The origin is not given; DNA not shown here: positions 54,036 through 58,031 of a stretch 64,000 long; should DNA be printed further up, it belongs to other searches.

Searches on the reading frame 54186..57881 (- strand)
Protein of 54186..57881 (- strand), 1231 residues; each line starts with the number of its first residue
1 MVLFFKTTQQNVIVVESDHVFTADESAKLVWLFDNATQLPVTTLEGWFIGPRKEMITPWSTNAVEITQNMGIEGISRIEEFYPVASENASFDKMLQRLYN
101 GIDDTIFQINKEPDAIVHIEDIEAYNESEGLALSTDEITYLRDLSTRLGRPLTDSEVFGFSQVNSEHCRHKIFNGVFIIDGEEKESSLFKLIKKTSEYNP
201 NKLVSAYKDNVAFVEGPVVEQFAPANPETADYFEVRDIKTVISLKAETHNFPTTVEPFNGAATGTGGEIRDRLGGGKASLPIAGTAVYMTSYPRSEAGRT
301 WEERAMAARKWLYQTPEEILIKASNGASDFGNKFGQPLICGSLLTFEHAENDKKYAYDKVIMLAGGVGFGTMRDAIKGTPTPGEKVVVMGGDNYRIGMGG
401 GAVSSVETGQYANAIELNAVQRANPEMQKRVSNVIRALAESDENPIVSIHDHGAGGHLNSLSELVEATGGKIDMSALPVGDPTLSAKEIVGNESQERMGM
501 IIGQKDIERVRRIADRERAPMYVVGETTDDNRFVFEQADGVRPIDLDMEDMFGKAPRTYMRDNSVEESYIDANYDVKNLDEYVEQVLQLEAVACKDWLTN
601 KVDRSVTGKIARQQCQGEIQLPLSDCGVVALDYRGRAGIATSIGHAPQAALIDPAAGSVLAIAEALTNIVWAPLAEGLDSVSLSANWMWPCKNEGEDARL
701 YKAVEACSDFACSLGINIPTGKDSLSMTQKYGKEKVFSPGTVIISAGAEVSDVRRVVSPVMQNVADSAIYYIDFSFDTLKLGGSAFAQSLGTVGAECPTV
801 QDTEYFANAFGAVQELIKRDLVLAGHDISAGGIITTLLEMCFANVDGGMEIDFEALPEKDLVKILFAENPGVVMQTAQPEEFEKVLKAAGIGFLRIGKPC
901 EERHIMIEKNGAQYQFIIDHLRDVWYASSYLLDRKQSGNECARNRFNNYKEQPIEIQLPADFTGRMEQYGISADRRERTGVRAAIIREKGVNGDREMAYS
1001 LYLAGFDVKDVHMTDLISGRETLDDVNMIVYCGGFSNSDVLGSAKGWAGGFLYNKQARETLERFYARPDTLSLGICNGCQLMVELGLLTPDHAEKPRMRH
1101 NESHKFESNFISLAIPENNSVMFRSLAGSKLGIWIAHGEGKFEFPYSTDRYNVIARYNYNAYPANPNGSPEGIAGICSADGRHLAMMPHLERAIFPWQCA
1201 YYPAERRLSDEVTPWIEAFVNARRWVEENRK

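Call 56: search_protein_families(library=pfam, proteins=[window:54186-57881:-], max_evalue=0.00001)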
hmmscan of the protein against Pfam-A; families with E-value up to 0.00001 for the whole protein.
window:54186-57881:- (1231 aa): 5 families
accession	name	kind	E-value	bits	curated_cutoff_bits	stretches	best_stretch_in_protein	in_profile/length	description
PF13507.12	GATase_5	-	6e-86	288.2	27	1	981-1226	2-260/260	CobB/CobQ-like glutamine amidotransferase domain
PF22689.1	FGAR-AT_PurM_N-like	-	3.2e-47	160.7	27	1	595-748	2-159/160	FGAR-AT PurM_N-like domain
PF02769.27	AIRS_C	-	8.1e-40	137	23.1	2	382-534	2-152/156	AIR synthase related protein, C-terminal domain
PF18072.6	FGAR-AT_linker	-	1.5e-19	70.7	26.6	1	122-171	1-50/50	Formylglycinamide ribonucleotide amidotransferase linker domain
PF18076.6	FGAR-AT_N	-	8.4e-09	35.9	26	1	13-87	4-80/115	Formylglycinamide ribonucleotide amidotransferase N-terminal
